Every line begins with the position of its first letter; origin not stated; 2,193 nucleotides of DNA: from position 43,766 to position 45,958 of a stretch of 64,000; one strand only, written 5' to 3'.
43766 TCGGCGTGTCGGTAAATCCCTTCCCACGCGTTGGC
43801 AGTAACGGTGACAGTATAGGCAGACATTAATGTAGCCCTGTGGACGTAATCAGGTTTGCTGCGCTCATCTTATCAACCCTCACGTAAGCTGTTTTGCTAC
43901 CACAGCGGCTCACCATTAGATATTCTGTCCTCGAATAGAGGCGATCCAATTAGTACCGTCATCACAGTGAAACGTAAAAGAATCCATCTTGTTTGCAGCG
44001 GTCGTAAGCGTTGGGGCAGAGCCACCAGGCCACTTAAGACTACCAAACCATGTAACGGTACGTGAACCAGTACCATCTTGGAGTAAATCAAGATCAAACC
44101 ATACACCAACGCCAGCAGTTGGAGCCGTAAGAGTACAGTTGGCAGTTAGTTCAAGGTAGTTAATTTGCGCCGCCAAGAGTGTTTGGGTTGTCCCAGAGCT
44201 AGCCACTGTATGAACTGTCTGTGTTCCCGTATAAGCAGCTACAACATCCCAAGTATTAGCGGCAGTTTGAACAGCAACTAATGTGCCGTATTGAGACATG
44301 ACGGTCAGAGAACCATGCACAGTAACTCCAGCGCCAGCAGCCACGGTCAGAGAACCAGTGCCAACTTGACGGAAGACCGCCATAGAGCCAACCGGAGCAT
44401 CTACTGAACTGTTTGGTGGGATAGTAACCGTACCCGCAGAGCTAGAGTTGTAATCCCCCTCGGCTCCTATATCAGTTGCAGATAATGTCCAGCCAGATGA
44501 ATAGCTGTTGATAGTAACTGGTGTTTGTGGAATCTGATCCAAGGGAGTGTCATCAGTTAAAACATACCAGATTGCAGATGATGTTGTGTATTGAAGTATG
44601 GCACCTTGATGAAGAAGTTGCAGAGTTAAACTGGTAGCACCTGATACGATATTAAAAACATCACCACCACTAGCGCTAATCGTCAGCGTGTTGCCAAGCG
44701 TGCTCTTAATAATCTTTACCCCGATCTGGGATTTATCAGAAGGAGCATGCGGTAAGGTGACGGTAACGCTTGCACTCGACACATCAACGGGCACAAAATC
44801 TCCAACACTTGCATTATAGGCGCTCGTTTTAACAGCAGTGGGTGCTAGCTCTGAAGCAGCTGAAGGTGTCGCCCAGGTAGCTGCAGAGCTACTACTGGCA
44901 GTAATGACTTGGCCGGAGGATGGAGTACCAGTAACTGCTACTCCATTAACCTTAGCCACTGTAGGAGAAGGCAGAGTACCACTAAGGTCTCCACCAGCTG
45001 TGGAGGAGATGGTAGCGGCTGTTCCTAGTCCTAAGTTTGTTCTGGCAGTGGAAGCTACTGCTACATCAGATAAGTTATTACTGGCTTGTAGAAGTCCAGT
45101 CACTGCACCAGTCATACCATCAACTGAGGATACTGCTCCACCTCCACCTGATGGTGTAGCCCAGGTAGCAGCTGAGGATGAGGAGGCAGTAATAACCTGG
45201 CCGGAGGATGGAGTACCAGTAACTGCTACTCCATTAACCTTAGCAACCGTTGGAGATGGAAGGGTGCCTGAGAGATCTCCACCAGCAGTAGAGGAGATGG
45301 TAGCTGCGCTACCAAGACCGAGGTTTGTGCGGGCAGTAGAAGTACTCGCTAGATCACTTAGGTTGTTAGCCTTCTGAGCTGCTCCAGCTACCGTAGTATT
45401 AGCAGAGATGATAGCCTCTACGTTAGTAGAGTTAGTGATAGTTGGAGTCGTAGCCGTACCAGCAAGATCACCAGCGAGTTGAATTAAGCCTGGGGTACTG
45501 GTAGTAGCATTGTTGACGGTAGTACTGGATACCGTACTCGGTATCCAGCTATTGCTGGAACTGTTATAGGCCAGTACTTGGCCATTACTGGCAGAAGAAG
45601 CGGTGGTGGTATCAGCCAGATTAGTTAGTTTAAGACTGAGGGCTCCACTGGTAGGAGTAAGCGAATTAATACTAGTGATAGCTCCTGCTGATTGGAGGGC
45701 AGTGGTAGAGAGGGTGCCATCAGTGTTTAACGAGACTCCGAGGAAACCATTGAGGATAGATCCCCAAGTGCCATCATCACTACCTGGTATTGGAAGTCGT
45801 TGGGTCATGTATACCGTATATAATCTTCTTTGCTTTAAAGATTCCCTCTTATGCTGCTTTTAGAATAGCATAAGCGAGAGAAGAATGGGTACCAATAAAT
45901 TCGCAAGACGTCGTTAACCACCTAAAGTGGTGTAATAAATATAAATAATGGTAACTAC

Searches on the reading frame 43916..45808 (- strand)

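Call 28: search_protein_families(library=pfam, proteins=[window:43916-45808:-])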
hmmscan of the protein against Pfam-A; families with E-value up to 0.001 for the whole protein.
window:43916-45808:- (630 aa): 1 family
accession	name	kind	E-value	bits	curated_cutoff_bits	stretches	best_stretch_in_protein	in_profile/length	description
PF19264.4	DUF5907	-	6.8e-07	29.8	27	1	100-174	2-69/80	Repeat of unknown function (DUF5907)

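Call 29: search_protein_families(library=ncbifam, proteins=[window:43916-45808:-])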
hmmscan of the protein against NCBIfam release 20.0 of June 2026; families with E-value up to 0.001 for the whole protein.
window:43916-45808:- (630 aa): 0 families

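Call 30: search_protein_families(library=phrogs, proteins=[window:43916-45808:-], max_evalue=0.01)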
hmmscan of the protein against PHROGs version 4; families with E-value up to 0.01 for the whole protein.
window:43916-45808:- (630 aa): 6 families
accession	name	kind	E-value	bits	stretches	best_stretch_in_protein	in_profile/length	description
phrog_9017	-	tail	4.7e-11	44.2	1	536-627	55-155/159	tail fiber protein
phrog_21510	-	unknown function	2.8e-09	37.2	1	453-523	479-550/555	-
phrog_8780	-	tail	4.1e-09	36.2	1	431-523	657-752/755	minor tail protein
phrog_24774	-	unknown function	1.6e-05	25.9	1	534-623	155-249/258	-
phrog_4302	-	unknown function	1.7e-05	24.8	1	320-419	256-353/499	-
phrog_7760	-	tail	0.00074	20.4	1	541-624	128-216/223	tail fiber protein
